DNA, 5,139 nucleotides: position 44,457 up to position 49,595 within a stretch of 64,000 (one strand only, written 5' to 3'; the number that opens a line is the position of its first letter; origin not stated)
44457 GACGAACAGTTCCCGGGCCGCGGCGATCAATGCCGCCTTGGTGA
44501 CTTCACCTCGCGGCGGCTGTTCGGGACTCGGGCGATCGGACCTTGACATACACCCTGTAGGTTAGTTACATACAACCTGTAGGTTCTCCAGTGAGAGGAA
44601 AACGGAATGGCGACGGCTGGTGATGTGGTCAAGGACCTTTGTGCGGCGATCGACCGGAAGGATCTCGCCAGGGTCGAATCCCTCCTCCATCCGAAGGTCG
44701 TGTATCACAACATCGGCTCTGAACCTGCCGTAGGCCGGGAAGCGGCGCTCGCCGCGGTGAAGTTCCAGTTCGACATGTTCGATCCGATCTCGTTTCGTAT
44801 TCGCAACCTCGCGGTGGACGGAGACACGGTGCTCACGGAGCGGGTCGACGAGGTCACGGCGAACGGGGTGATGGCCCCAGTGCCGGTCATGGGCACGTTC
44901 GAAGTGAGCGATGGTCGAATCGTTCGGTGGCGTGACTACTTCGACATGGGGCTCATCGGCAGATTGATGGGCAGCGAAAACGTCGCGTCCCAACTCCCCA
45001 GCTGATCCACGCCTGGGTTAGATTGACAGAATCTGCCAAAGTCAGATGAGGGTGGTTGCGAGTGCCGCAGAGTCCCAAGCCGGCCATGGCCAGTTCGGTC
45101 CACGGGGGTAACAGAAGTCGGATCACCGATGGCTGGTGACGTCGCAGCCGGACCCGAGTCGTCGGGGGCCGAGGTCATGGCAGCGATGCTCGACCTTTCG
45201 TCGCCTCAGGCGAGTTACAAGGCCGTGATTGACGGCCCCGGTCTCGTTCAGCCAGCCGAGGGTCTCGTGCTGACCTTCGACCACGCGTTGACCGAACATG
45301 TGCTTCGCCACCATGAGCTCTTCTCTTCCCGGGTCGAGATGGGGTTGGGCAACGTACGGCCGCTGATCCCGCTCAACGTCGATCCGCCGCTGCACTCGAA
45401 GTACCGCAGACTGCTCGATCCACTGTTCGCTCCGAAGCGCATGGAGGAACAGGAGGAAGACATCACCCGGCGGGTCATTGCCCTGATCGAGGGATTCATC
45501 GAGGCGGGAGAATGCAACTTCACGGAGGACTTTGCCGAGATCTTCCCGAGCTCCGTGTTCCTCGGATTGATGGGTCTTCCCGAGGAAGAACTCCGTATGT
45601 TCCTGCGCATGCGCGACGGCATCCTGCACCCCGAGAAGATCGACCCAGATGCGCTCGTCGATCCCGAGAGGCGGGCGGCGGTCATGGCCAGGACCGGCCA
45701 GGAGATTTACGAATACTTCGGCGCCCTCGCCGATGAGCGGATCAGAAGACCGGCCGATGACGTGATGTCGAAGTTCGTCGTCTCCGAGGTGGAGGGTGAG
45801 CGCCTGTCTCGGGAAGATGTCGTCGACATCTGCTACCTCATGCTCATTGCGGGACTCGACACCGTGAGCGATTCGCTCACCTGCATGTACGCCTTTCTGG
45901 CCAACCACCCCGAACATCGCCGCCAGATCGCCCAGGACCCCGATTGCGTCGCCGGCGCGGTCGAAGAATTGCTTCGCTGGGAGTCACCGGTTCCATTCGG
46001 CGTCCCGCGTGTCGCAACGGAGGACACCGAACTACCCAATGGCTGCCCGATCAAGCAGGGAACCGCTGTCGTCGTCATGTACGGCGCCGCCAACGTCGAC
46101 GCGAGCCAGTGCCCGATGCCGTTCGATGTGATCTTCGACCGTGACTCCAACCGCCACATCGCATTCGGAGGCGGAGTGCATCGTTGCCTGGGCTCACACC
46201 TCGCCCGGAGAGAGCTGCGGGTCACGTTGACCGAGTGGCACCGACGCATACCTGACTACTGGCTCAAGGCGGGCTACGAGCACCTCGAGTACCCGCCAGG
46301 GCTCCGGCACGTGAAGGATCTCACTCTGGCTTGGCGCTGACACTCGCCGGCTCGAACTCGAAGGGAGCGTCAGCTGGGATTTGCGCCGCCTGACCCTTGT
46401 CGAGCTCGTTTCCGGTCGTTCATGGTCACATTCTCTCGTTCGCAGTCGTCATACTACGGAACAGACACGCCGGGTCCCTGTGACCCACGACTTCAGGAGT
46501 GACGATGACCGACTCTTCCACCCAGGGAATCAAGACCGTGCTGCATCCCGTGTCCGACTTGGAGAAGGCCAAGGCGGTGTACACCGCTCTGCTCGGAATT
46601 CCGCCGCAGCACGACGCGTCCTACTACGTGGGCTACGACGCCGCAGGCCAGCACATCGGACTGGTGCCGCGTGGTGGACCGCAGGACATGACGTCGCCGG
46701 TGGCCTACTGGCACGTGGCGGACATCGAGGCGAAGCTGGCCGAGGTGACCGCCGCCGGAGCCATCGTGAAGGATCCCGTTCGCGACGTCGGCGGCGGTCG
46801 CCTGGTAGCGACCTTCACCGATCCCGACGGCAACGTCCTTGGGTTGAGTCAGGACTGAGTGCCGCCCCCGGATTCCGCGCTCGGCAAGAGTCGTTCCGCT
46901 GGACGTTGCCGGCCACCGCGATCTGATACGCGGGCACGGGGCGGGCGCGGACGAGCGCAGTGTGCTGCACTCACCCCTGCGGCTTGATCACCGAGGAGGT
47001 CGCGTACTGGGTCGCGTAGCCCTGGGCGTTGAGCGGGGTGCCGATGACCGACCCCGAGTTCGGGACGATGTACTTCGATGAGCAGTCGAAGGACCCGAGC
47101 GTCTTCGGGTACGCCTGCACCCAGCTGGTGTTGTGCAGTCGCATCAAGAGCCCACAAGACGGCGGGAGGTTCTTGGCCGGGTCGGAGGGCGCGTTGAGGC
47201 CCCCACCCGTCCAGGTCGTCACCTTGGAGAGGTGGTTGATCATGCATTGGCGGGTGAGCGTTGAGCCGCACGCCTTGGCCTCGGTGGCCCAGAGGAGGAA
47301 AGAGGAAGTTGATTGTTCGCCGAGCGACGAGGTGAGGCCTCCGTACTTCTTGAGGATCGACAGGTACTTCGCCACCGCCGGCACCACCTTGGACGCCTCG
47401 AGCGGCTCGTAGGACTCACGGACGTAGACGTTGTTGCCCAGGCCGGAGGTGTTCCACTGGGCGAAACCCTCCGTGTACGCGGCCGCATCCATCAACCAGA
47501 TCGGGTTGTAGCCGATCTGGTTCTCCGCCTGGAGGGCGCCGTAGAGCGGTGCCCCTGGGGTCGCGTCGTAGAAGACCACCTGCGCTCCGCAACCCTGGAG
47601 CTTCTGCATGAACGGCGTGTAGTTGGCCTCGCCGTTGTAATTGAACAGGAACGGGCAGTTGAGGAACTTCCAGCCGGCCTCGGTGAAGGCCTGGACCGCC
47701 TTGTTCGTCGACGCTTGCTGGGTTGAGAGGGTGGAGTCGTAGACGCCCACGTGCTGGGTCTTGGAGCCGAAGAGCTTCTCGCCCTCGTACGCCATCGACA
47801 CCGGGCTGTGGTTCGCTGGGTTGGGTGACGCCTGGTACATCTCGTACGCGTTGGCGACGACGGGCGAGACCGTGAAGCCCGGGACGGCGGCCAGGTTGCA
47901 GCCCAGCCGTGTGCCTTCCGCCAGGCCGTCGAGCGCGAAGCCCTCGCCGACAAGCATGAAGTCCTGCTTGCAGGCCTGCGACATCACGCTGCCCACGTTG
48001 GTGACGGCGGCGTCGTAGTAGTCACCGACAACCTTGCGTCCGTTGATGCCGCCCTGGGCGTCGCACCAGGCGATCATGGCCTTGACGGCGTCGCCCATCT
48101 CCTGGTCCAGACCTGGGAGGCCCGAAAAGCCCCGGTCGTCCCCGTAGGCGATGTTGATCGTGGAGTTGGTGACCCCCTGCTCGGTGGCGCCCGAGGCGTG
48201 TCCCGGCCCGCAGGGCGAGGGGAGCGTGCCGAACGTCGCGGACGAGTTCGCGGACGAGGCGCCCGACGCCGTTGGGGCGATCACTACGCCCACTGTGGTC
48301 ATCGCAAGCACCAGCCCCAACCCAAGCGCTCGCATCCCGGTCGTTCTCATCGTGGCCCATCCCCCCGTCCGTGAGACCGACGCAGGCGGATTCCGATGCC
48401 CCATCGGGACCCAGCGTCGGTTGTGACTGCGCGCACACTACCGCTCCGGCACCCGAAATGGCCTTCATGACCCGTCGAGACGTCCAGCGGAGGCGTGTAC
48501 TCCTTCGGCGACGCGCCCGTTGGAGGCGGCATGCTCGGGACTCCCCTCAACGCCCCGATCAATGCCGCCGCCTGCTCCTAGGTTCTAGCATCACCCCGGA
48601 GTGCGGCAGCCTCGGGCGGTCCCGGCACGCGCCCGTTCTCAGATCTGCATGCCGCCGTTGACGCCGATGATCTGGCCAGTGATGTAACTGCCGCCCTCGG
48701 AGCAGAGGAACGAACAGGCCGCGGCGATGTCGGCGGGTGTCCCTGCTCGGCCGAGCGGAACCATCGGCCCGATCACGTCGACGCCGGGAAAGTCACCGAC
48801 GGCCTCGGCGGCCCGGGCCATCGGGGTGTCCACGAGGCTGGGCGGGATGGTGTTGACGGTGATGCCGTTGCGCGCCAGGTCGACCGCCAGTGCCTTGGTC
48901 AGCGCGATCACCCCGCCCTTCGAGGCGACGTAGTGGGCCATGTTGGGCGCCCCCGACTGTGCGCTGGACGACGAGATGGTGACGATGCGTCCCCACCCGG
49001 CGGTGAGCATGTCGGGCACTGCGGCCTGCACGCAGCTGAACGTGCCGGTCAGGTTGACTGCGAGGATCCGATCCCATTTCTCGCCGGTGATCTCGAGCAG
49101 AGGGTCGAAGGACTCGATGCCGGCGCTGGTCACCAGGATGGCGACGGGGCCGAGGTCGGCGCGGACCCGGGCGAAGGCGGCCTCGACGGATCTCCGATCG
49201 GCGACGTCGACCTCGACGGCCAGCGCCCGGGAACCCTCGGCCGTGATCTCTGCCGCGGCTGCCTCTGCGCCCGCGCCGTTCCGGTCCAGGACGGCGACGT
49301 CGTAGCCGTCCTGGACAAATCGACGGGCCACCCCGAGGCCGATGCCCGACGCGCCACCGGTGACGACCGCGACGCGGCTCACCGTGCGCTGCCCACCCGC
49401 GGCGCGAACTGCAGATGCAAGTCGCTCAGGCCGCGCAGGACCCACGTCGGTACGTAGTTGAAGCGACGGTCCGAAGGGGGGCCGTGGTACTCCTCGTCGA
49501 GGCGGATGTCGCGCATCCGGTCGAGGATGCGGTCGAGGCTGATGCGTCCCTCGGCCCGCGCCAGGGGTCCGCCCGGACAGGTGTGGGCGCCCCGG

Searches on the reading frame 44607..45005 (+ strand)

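Call 25: search_protein_families(library=pfam, proteins=[window:44607-45005:+], max_evalue=0.01)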
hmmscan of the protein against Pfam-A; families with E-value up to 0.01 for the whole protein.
window:44607-45005:+ (132 aa): 6 families
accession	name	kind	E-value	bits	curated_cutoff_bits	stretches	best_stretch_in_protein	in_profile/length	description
PF07858.18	LEH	-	6.3e-18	65.7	24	1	6-114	5-113/122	Limonene-1,2-epoxide hydrolase catalytic domain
PF12680.13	SnoaL_2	-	1.3e-17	64.7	27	1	8-108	1-102/102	SnoaL-like domain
PF07366.18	SnoaL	-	8.4e-13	48.7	28.4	1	9-114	5-119/126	SnoaL-like polyketide cyclase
PF13474.12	SnoaL_3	-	8.6e-07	29.8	22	1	7-79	4-79/121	SnoaL-like domain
PF14534.12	DUF4440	-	7.1e-06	26.9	25.2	1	7-86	4-82/107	Domain of unknown function (DUF4440)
PF13577.12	SnoaL_4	-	0.0061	17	24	1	6-74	11-80/126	SnoaL-like domain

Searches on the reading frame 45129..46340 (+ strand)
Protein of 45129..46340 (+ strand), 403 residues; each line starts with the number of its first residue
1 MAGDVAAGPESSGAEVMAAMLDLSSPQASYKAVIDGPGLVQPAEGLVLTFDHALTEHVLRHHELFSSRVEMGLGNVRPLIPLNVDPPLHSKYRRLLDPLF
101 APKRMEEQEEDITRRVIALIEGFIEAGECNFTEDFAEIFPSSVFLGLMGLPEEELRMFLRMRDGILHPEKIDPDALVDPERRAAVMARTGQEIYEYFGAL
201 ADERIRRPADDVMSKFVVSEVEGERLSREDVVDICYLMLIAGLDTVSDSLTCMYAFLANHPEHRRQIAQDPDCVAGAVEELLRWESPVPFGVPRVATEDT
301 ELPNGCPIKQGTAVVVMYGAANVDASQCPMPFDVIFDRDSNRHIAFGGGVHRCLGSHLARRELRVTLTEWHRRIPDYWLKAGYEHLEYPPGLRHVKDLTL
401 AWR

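Call 25: search_protein_families(library=pfam, proteins=[window:45129-46340:+], max_evalue=0.01)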
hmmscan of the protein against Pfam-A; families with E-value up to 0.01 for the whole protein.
window:45129-46340:+ (403 aa): 1 family
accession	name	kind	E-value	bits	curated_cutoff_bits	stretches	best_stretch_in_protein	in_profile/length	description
PF00067.27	p450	-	1.4e-24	87.2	22.8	2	277-368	327-426/462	Cytochrome P450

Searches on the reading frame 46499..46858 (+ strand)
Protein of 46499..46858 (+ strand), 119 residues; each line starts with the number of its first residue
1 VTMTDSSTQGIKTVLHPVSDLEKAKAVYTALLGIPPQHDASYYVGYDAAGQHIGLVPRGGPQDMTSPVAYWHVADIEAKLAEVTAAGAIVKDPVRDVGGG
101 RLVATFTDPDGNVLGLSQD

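Call 25: search_protein_families(library=pfam, proteins=[window:46499-46858:+], max_evalue=0.01)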
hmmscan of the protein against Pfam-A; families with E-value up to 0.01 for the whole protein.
window:46499-46858:+ (119 aa): 4 families
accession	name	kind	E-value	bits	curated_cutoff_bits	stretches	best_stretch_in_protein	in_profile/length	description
PF00903.31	Glyoxalase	-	1.1e-11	45.5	20.6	1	11-114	2-119/121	Glyoxalase/Bleomycin resistance protein/Dioxygenase superfamily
PF18029.7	Glyoxalase_6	-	1.1e-05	26.5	23.6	1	18-114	6-103/106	Glyoxalase-like domain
PF13669.12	Glyoxalase_4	-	0.0011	19.6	27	0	69-104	73-108/109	Glyoxalase/Bleomycin resistance protein/Dioxygenase superfamily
PF12681.13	Glyoxalase_2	-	0.0065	16.8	30.1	0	13-116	3-113/118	Glyoxalase-like domain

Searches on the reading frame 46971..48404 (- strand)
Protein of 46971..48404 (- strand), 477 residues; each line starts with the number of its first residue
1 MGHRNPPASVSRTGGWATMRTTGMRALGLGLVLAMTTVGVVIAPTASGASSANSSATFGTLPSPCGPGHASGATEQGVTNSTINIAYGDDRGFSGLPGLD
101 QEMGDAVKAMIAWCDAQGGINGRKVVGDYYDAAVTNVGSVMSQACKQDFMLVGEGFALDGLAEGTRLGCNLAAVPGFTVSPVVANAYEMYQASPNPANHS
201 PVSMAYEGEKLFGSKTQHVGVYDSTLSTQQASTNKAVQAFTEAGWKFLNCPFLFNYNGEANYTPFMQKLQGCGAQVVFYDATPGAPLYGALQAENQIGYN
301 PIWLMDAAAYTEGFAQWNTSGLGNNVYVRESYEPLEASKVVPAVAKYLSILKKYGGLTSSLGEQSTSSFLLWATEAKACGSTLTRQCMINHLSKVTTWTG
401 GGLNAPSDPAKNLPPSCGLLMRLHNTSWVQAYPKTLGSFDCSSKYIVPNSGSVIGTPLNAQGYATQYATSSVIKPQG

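Call 26: search_protein_families(library=pfam, proteins=[window:46971-48404:-], max_evalue=0.01)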
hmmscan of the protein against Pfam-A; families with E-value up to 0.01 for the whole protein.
window:46971-48404:- (477 aa): 1 family
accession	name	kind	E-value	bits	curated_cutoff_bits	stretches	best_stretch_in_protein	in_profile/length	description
PF13458.12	Peripla_BP_6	-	2.3e-11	44.4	31.7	1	101-423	19-338/343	Periplasmic binding protein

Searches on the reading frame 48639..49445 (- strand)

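Call 26: search_protein_families(library=pfam, proteins=[window:48639-49445:-], max_evalue=0.01)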
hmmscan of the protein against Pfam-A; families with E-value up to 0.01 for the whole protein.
window:48639-49445:- (268 aa): 9 families
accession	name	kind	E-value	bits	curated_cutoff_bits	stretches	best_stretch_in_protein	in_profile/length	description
PF13561.12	adh_short_C2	-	5.2e-65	219.8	27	1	32-266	3-235/236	Enoyl-(Acyl carrier protein) reductase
PF00106.31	adh_short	-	8.2e-60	202.1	26.6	1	24-213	1-190/195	short chain dehydrogenase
PF08659.16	KR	-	1.5e-17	64.6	22.6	1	27-177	4-154/180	KR domain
PF01370.27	Epimerase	-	9.7e-06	25.6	20.9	1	27-98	2-67/240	NAD dependent epimerase/dehydratase family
PF23441.1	SDR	-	0.00057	19.8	27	1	26-212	10-201/258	SDR-like rossmann domain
PF02737.24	3HCDH_N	-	0.00082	19.8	22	1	25-97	2-70/180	3-hydroxyacyl-CoA dehydrogenase, NAD binding domain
PF16363.11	GDP_Man_Dehyd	-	0.0071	16.3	27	1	28-97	2-77/332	GDP-mannose 4,6 dehydratase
PF03435.24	Sacchrp_dh_NADP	-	0.0072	17.1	25.1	0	31-91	5-66/129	Saccharopine dehydrogenase NADP binding domain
PF01073.25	3Beta_HSD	-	0.0075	15.8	22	0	27-144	1-105/280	3-beta hydroxysteroid dehydrogenase/isomerase family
